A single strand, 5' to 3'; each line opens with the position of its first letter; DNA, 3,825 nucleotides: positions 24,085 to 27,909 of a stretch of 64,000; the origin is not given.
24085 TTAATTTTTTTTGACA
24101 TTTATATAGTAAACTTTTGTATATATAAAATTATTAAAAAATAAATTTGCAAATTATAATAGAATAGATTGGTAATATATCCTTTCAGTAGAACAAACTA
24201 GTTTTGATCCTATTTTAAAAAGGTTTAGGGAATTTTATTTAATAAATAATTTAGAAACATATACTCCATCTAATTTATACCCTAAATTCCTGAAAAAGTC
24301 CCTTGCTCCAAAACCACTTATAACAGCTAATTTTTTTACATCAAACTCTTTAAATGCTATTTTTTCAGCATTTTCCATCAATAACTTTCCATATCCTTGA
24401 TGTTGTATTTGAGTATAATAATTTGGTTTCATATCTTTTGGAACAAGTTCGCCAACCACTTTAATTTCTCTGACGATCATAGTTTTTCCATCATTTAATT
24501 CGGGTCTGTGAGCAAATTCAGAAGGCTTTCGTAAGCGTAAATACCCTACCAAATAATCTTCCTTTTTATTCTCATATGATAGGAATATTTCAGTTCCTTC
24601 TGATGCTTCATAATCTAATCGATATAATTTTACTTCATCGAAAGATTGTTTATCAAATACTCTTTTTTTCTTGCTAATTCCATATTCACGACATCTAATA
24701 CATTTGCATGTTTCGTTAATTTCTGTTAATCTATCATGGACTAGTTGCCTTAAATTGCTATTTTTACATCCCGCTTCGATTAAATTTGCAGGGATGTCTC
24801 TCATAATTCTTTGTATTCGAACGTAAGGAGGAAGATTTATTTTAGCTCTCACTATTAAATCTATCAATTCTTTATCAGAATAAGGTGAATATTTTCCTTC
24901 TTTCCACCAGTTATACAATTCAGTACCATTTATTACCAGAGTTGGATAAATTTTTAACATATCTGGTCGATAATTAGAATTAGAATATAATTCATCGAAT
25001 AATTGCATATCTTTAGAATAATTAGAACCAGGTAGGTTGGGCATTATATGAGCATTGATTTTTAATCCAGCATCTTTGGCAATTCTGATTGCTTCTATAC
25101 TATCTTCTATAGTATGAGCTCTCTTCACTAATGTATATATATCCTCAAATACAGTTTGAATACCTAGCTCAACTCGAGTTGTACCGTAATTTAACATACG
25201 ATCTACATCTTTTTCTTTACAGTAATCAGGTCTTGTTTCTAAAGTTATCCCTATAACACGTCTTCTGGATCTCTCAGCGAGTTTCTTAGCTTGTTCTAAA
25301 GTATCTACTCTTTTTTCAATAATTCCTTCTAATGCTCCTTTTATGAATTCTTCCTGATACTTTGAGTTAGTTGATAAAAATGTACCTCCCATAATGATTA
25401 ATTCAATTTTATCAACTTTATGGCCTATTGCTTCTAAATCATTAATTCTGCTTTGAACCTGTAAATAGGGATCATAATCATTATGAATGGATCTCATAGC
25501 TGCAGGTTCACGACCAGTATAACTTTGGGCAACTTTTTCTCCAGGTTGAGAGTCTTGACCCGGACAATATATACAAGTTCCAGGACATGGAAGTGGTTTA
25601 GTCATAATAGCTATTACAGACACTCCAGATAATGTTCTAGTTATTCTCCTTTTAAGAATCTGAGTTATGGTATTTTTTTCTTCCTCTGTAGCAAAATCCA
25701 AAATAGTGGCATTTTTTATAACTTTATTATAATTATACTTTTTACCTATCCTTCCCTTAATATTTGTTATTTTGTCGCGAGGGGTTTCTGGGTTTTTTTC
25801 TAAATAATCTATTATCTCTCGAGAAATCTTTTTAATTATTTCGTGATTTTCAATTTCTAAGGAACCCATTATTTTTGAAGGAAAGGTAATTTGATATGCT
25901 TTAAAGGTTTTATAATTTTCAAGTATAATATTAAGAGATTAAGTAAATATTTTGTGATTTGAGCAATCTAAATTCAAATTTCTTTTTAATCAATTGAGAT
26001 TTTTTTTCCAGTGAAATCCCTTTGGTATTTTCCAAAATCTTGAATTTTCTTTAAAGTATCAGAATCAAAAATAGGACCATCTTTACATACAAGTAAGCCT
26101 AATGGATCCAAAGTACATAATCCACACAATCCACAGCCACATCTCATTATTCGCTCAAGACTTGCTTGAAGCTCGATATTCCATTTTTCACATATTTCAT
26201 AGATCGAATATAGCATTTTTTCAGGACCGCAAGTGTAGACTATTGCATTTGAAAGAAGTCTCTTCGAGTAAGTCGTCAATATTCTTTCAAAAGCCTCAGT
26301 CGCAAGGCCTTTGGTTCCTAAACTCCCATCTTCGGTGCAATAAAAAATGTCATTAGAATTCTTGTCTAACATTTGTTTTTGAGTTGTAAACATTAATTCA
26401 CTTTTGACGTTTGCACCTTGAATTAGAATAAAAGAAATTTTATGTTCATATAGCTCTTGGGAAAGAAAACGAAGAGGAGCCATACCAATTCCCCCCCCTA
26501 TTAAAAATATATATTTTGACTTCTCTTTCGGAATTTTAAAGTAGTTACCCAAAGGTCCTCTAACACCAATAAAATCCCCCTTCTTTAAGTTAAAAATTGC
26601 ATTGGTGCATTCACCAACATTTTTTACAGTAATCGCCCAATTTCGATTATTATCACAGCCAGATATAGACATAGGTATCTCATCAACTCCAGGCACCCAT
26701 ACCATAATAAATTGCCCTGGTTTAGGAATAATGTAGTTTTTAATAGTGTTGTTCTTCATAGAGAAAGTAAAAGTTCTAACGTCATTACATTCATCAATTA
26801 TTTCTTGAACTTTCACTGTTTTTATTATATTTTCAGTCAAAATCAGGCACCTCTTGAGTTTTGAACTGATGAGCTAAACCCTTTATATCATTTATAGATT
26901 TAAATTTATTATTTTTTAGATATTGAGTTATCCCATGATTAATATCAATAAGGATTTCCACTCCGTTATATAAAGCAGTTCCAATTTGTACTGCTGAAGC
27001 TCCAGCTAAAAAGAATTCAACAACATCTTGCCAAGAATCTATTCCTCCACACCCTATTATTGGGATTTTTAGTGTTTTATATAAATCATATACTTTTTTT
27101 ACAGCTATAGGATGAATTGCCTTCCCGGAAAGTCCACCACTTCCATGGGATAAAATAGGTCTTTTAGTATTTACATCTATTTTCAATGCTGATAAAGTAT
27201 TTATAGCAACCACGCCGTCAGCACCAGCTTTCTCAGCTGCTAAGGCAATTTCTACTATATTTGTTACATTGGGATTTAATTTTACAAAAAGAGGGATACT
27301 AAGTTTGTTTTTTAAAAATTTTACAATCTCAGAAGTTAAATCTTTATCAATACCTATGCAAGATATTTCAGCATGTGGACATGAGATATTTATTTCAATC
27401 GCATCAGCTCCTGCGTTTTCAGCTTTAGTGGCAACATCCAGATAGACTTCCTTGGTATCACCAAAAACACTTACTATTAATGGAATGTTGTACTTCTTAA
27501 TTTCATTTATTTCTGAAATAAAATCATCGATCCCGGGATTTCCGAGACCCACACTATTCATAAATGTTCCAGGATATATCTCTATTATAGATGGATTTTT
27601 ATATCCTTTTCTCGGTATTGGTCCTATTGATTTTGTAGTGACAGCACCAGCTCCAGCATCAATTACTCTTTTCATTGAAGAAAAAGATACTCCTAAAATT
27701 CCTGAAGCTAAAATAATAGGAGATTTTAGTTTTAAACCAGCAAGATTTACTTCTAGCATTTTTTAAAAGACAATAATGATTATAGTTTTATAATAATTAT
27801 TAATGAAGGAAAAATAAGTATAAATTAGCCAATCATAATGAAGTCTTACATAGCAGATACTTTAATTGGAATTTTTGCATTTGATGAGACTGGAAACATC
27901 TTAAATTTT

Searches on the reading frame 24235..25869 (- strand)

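Call 32: search_protein_families(library=pfam, max_evalue=0.001, proteins=[window:24235-25869:-])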
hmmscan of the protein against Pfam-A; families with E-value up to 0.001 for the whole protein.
window:24235-25869:- (544 aa): 4 families
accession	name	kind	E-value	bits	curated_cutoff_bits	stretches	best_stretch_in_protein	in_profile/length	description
PF16199.10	Radical_SAM_C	-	4.5e-26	91.2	31.9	1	302-382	1-84/85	Radical_SAM C-terminal domain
PF04055.27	Radical_SAM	-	1.1e-19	71.6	29.5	1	95-286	7-158/166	Radical SAM superfamily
PF23613.1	ELP3_N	-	2.5e-08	34.2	27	1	14-79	3-69/70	ELP3 N-terminal domain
PF00583.31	Acetyltransf_1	-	0.00011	22.9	20.7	1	427-531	34-116/116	Acetyltransferase (GNAT) family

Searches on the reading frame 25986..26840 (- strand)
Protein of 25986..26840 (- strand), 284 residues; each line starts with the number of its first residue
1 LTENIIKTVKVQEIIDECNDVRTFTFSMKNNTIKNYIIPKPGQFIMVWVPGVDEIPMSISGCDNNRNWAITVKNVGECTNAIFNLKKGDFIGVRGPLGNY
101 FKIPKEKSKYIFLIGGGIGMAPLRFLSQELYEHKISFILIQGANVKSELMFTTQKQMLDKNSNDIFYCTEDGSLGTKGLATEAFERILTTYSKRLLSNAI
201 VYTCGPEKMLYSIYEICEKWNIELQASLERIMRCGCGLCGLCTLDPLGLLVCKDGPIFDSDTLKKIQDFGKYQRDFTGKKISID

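Call 32: search_protein_families(library=pfam, max_evalue=0.001, proteins=[window:25986-26840:-])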
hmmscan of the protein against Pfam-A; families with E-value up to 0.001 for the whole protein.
window:25986-26840:- (284 aa): 3 families
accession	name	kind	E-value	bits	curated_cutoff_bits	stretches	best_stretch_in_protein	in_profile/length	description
PF10418.14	DHODB_Fe-S_bind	-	1.2e-10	41.3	23.9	1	229-263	1-40/41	Iron-sulfur cluster binding domain of dihydroorotate dehydrogenase B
PF00175.26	NAD_binding_1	-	6.4e-06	27.2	22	1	113-210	1-104/109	Oxidoreductase NAD-binding domain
PF00970.30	FAD_binding_6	-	1e-05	26.2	21.1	1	9-100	2-97/99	Oxidoreductase FAD-binding domain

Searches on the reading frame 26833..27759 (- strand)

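Call 32: search_protein_families(library=pfam, max_evalue=0.001, proteins=[window:26833-27759:-])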
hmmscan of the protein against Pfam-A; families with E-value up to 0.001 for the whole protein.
window:26833-27759:- (308 aa): 5 families
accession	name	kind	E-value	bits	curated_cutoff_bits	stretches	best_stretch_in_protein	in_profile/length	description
PF01180.27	DHO_dh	-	4.6e-71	239.8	27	1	1-281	1-291/291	Dihydroorotate dehydrogenase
PF01207.24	Dus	-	4.7e-12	46.1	20.4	1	91-183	53-155/311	Dihydrouridine synthase (Dus)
PF03060.21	NMO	-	3.8e-06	27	28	1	223-263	185-225/331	Nitronate monooxygenase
PF00977.27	His_biosynth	-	2.6e-05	24.2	23.6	1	222-266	181-225/228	Histidine biosynthesis protein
PF00478.31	IMPDH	-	0.00052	19.6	25.6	0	219-263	195-239/345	IMP dehydrogenase / GMP reductase domain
